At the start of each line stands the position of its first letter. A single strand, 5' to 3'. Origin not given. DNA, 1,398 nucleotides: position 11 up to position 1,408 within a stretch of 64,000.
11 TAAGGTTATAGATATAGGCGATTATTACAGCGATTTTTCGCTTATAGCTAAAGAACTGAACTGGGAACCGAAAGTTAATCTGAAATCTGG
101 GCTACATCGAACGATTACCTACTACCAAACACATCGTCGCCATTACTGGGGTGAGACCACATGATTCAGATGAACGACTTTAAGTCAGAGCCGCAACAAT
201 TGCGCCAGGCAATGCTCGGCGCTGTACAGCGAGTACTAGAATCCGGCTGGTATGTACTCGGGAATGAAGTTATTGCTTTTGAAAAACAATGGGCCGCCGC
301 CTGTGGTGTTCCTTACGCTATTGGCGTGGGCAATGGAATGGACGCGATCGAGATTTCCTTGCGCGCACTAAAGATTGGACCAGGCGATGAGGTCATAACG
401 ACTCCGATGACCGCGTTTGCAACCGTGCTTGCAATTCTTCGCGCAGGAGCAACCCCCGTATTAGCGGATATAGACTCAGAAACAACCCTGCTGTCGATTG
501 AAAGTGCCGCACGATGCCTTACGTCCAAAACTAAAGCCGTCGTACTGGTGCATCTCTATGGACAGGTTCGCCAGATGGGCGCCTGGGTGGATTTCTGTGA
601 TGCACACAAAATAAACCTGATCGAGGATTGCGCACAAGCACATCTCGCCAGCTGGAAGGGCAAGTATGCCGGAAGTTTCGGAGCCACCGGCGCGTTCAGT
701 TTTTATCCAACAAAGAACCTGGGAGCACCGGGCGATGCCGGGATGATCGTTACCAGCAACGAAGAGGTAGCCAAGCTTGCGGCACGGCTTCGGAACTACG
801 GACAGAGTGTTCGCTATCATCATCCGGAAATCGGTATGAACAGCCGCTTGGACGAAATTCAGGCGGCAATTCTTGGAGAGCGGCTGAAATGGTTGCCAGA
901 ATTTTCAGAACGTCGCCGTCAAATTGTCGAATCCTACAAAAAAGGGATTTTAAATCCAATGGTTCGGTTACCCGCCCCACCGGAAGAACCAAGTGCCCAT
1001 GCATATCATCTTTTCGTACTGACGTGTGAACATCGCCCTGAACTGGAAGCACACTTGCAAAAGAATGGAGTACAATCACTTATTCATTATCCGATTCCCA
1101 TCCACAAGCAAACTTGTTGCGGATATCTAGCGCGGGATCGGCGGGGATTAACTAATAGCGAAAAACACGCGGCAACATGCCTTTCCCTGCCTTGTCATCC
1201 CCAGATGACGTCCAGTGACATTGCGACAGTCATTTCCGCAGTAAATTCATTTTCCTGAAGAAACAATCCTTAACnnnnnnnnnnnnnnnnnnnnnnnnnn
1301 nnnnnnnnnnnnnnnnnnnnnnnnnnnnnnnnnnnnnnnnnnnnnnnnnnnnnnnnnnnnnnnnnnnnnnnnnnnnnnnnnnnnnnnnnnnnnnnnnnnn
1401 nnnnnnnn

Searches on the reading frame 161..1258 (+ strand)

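Call 35: search_protein_families(library=pfam, proteins=[window:161-1258:+], max_evalue=0.00001)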
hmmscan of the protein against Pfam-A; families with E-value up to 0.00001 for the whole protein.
window:161-1258:+ (365 aa): 1 family
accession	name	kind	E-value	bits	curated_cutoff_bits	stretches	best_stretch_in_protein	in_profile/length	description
PF01041.23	DegT_DnrJ_EryC1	-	1.4e-104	350.6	19.8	1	15-361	4-359/360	DegT/DnrJ/EryC1/StrS aminotransferase family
